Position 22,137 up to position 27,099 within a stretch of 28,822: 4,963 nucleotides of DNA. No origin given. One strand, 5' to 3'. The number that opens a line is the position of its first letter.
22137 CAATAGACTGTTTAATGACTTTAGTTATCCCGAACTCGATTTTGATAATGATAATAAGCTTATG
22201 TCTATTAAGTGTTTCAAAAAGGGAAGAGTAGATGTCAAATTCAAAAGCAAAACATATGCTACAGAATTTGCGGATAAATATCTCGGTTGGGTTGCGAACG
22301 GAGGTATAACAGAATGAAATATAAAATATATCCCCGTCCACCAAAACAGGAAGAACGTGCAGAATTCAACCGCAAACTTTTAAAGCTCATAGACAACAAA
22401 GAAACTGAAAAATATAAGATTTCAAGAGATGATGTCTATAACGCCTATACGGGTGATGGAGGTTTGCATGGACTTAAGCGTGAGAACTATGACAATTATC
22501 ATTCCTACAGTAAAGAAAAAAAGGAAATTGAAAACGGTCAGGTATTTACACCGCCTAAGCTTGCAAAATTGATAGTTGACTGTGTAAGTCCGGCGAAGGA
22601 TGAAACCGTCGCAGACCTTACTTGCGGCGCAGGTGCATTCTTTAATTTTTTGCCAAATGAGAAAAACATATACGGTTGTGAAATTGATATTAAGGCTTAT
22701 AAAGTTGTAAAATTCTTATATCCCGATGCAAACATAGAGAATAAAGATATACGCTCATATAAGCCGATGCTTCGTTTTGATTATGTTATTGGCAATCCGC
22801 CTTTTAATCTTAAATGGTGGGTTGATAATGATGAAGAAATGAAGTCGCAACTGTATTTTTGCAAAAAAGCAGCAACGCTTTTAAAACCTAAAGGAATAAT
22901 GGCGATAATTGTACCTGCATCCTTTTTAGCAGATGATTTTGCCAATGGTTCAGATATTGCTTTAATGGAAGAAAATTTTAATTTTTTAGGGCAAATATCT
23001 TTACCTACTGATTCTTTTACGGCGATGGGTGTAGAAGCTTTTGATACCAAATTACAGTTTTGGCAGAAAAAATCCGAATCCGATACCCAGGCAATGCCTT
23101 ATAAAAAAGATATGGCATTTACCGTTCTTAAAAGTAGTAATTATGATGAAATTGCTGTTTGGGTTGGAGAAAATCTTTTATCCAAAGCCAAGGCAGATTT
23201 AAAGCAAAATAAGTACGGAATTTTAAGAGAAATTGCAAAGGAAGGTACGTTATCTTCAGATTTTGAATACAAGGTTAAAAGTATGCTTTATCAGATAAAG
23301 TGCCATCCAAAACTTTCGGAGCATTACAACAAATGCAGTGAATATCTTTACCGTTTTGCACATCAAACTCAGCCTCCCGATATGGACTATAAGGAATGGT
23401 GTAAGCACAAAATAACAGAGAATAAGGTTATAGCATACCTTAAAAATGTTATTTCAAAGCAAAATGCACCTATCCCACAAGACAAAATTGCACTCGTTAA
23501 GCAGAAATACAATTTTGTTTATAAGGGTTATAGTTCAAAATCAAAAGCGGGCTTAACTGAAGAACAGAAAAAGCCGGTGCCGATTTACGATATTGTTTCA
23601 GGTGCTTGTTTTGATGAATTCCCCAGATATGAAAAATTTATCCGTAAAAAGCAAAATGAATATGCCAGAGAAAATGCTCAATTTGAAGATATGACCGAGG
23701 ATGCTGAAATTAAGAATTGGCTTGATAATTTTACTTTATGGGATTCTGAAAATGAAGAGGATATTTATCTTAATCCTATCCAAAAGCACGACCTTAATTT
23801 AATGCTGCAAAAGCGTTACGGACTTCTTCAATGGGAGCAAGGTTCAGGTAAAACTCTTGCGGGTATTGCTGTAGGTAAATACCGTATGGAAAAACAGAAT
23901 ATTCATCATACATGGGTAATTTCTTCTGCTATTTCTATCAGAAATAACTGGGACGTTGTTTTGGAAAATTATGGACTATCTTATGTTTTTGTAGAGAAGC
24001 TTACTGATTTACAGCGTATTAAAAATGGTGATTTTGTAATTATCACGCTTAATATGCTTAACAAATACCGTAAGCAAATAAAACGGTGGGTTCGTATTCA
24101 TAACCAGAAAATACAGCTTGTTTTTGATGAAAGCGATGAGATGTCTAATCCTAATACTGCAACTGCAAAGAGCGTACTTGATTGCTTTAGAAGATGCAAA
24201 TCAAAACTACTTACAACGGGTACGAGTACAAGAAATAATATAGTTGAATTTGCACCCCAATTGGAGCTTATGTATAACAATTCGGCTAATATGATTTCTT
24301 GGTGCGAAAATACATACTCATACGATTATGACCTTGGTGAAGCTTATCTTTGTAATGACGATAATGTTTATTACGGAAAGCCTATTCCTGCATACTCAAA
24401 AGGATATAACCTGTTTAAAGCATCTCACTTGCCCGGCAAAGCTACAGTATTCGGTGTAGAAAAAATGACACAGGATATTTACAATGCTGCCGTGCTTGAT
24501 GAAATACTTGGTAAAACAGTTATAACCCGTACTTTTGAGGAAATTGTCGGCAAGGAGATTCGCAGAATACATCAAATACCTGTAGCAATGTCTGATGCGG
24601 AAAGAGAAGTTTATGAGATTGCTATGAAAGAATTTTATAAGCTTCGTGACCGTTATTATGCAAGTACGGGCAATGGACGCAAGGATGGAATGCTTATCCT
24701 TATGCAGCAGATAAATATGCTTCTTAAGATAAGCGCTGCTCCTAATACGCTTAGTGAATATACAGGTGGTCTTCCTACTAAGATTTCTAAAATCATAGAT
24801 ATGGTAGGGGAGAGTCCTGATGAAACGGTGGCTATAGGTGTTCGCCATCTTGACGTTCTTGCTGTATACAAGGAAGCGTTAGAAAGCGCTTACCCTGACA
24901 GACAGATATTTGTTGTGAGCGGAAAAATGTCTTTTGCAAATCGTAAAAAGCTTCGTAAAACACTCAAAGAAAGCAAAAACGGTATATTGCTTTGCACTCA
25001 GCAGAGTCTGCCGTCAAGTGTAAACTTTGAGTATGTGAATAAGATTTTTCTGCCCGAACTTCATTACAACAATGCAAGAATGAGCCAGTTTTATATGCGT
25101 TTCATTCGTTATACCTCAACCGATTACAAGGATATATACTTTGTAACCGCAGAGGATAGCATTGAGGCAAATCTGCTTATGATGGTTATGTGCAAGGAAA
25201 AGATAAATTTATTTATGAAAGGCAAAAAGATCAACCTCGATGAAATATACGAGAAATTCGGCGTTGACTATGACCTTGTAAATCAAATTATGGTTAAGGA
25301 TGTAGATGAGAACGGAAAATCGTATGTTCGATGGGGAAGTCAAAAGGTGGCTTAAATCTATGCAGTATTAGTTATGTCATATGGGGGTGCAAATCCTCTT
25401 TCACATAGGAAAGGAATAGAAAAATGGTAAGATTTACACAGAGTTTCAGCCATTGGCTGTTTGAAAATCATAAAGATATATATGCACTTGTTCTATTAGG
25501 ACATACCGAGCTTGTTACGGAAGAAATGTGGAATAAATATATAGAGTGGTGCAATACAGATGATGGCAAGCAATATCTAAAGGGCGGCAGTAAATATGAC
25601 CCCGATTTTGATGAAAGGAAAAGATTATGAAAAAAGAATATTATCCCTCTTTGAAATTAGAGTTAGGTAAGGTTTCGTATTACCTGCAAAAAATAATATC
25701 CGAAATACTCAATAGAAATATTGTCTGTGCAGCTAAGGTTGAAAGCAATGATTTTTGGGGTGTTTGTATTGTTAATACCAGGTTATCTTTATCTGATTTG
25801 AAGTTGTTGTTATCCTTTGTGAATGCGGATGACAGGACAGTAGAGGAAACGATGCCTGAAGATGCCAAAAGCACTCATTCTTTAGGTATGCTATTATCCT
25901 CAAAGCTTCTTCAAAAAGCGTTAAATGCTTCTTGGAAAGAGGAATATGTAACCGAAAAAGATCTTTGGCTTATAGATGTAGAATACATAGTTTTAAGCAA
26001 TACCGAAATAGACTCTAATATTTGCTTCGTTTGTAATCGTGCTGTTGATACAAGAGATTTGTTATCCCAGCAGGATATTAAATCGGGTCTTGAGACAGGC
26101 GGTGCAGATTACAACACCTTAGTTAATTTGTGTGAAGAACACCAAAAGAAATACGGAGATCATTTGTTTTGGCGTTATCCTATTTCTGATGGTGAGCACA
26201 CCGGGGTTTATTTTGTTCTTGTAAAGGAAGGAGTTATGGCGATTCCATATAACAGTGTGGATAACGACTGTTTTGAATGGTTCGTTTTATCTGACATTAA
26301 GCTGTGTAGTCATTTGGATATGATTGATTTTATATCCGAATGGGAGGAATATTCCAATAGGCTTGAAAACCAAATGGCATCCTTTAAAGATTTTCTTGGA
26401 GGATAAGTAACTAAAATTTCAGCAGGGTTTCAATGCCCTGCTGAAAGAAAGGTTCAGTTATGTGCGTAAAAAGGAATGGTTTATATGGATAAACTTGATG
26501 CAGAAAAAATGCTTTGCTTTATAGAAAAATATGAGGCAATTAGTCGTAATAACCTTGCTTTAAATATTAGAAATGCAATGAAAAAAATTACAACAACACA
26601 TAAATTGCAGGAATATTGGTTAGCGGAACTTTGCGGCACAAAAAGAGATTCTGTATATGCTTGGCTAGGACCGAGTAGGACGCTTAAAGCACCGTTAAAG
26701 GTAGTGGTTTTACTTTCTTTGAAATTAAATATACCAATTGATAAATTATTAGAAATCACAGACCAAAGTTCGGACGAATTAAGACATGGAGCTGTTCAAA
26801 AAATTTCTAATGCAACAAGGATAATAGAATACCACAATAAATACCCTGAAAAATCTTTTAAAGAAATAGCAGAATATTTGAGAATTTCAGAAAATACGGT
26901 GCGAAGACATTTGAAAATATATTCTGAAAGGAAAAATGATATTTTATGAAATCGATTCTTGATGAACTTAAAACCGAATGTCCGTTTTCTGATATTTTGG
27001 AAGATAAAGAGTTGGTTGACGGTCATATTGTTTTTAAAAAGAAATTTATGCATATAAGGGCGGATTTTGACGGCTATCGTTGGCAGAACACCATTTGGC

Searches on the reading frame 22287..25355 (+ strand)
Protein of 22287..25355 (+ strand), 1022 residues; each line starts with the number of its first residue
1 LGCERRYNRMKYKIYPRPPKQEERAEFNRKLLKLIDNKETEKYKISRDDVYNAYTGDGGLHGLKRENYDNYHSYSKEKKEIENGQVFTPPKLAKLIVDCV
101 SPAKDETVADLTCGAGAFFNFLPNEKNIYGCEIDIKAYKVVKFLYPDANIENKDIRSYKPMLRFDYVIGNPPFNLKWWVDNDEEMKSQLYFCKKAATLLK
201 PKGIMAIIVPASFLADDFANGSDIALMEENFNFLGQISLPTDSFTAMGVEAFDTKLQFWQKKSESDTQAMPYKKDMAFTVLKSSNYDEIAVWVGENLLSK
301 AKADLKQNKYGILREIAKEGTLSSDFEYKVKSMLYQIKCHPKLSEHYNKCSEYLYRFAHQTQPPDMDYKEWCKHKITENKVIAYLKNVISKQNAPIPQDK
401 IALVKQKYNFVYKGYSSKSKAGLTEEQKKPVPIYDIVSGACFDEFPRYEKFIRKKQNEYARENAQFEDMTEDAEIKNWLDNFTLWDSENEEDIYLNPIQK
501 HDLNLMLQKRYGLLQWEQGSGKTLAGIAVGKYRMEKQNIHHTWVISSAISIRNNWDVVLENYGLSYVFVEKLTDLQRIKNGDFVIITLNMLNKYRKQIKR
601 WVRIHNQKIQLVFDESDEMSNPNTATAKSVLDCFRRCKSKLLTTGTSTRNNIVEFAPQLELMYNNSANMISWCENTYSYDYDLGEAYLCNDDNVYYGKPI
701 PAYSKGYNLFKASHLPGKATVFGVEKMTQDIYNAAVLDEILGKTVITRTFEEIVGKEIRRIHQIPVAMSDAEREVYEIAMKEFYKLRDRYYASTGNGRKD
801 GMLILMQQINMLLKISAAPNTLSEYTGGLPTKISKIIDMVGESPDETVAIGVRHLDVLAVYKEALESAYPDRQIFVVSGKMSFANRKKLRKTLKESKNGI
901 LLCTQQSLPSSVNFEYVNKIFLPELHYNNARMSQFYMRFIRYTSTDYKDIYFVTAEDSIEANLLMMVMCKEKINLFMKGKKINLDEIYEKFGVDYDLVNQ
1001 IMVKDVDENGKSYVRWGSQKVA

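Call 3: search_protein_families(library=pfam, proteins=[window:22287-25355:+], max_evalue=0.01)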
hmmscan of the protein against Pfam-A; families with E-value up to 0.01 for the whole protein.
window:22287-25355:+ (1022 aa): 7 families
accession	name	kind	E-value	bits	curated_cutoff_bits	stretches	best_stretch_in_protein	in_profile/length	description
PF02384.22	N6_Mtase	-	1e-14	55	20.4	1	78-263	20-234/311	N-6 DNA Methylase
PF00176.29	SNF2-rel_dom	-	7.5e-12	45.4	24.9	1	498-796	15-271/290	SNF2-related domain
PF05175.20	MTS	-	4e-08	33.5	23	1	93-210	20-141/170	Methyltransferase small domain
PF04851.21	ResIII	-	1.8e-07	31.7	22.5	1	497-636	20-152/164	Type III restriction enzyme, res subunit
PF07669.17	Eco57I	-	4.4e-07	30.6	25.3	1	162-219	73-143/171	Eco57I restriction-modification methylase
PF00270.35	DEAD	-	5.5e-06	26.6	26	1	496-648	1-161/167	DEAD/DEAH box helicase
PF00271.37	Helicase_C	-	0.0099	16.6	23.5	0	832-942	2-109/110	Helicase conserved C-terminal domain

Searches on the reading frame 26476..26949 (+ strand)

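Call 4: search_protein_families(library=pfam, proteins=[window:26476-26949:+], max_evalue=0.01)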
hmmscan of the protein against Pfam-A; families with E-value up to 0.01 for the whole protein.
window:26476-26949:+ (157 aa): 16 families
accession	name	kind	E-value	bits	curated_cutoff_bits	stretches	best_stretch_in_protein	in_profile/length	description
PF13384.12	HTH_23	-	3.9e-06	27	24.6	1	126-151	18-43/50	Homeodomain-like domain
PF08281.18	Sigma70_r4_2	-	5e-06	26.5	25.7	1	125-146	26-47/54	Sigma-70, region 4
PF12728.13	HTH_17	-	2.2e-05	25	27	1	128-146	4-22/51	Helix-turn-helix domain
PF00196.25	GerE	-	9.5e-05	22.4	23.5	1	126-147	18-39/57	Bacterial regulatory proteins, luxR family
PF13730.12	HTH_36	-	0.00014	22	25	0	123-147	25-47/55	Helix-turn-helix domain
PF06056.18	Terminase_5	-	0.00019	21.7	20.3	0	119-152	10-40/58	Putative ATPase subunit of terminase (gpP-like)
PF04545.22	Sigma70_r4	-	0.00024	21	24.1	1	116-147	12-42/50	Sigma-70, region 4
PF01022.26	HTH_5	-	0.00031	21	22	1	125-148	15-38/47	Bacterial regulatory protein, arsR family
PF13542.12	HTH_Tnp_ISL3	-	0.00037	20.4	27.4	1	126-144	27-45/51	Helix-turn-helix domain of transposase family ISL3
PF08220.18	HTH_DeoR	-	0.0005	20.2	21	1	116-151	5-40/57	DeoR-like helix-turn-helix domain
PF13518.12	HTH_28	-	0.00094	19.7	25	0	126-149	13-36/52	Helix-turn-helix domain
PF08279.18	HTH_11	-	0.0012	19.1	25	1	122-148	13-38/55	HTH domain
PF04967.18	HTH_10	-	0.0016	18.6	23.1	0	126-147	24-45/53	HTH DNA binding domain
PF07022.19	Phage_CI_repr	-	0.0023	18.7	22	0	49-92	18-58/65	Bacteriophage CI repressor helix-turn-helix domain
PF12840.13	HTH_20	-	0.0024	18.3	27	0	125-148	18-41/51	Helix-turn-helix domain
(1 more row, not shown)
